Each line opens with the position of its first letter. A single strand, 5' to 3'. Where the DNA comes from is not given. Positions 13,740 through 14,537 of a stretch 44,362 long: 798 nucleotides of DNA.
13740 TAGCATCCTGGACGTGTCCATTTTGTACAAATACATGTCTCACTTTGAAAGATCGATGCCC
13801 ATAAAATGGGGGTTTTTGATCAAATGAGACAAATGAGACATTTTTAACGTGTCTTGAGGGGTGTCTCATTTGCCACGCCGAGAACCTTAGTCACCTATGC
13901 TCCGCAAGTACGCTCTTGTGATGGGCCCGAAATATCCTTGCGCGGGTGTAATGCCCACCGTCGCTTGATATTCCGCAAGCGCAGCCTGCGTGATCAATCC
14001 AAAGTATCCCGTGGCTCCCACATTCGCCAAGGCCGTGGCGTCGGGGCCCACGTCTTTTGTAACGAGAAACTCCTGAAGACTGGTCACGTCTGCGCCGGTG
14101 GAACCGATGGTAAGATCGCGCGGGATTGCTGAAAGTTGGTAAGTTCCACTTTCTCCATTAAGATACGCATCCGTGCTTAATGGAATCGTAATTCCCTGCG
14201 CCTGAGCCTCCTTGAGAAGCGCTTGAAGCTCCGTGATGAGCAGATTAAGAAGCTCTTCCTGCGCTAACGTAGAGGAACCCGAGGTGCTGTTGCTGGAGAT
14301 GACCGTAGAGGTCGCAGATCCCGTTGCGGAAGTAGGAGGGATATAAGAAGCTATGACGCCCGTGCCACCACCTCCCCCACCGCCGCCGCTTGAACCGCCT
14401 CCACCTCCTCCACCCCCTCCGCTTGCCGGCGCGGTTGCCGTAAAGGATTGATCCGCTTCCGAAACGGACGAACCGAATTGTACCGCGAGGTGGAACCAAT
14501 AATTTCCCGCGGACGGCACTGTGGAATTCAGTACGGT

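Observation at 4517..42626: Four giant same-strand proteins (~28 kb, 63% of the window) share a modular poly-Gly + PG-binding wall anchor beneath variable adhesin or beta-helix heads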

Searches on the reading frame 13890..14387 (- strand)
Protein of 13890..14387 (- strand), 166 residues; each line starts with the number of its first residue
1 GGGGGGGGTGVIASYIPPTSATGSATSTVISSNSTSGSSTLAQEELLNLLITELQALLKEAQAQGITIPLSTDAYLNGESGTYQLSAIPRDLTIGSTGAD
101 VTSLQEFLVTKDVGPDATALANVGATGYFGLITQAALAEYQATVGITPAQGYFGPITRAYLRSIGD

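Call 60: predict_structure(alignment_id=A2)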
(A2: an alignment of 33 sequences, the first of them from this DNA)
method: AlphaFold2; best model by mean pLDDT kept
length: 166 residues; sequences in the alignment: 33
mean_pLDDT: 77.8   pTM: 0.55
mean pLDDT of the five models: 77.8, 77.6, 75.3, 74.9, 73.3
residues with pLDDT >= 90: 66; 70-90: 45; 50-70: 41; < 50: 14
segments of 3 or more residues with pLDDT < 50: 2-5, 31-35
pLDDT, mean of each block of 10 residues (from residue 1): 50 54 54 52 85 88 78 52 82 96 93 82 92 94 93 95 86
secondary structure, 60 per line:
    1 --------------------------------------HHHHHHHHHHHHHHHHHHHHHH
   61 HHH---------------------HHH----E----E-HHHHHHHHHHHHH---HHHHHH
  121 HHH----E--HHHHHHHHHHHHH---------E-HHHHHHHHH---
elements in order: H39-63 H99-111 H115-123 H131-143 H155-163

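Call 63: fold_search(model_id=the predicted structure, library=pdb)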
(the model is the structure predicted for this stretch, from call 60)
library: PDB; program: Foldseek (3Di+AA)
matches with E <= 10: 30; with E <= 0.001: 0
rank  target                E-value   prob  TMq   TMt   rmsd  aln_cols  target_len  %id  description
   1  6tci                  9.9e-03  1.00  0.37  0.78   2.4        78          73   27  The crystal structure of SleB N-terminal domain (released 2020-11-18)
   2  5tv7_A                1.4e-02  1.00  0.35  0.37   1.9        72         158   26  2.05 Angstrom Resolution Crystal Structure of Peptidoglycan-Binding Protein from Clostridioides difficile in Complex w (released 2016-12-14)
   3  9h68_B                1.4e-02  1.00  0.30  0.13   5.0        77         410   23  Crystal Structure of the spore gernation lytic transglycosylase SleC from Clostridioides difficile in its zymogenic fo (released 2025-02-12)
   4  9h68_A                2.2e-02  1.00  0.34  0.15   3.7        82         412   24  Crystal Structure of the spore gernation lytic transglycosylase SleC from Clostridioides difficile in its zymogenic fo (released 2025-02-12)
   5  9h68_D                3.2e-02  1.00  0.30  0.13   5.0        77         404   23  Crystal Structure of the spore gernation lytic transglycosylase SleC from Clostridioides difficile in its zymogenic fo (released 2025-02-12)
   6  9h68_C                5.9e-02  0.99  0.30  0.13   4.7        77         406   23  Crystal Structure of the spore gernation lytic transglycosylase SleC from Clostridioides difficile in its zymogenic fo (released 2025-02-12)
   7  4c2c_A                6.2e-02  1.00  0.38  0.15   2.3        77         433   18  Crystal structure of the protease CtpB in an active state (released 2013-12-04)
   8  4c2e_A                7.5e-02  1.00  0.38  0.15   2.3        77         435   18  Crystal structure of the protease CtpB(S309A) present in a resting state (released 2013-12-04)
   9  4c2h_A                8.0e-02  1.00  0.38  0.15   2.3        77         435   18  Crystal structure of the CtpB(V118Y) mutant (released 2013-12-04)
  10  5nm7_A                9.6e-02  1.00  0.32  0.21   2.7        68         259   34  Crystal structure of Burkholderia AP3 phage endolysin (released 2018-02-14)
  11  4c2g_A                1.2e-01  1.00  0.38  0.15   2.3        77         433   18  Crystal structure of CtpB(S309A) in complex with a peptide having a Val-Pro-Ala C-terminus (released 2013-12-04)
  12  4c2f_A                1.4e-01  1.00  0.40  0.16   2.4        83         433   17  Crystal structure of the CtpB R168A mutant present in an active conformation (released 2013-12-04)
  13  3bkh                  1.4e-01  0.99  0.36  0.23   3.7        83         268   26  Crystal structure of the bacteriophage phiKZ lytic transglycosylase, gp144 (released 2008-01-08)
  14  5nm7_G                1.6e-01  1.00  0.31  0.20   2.7        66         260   33  Crystal structure of Burkholderia AP3 phage endolysin (released 2018-02-14)
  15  7qvd                  4.5e-01  0.89  0.27  0.12   3.1        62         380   29  X-ray structure of the lytic transglycosylase SltB2 from Pseudomonas aeruginosa (released 2023-08-16)
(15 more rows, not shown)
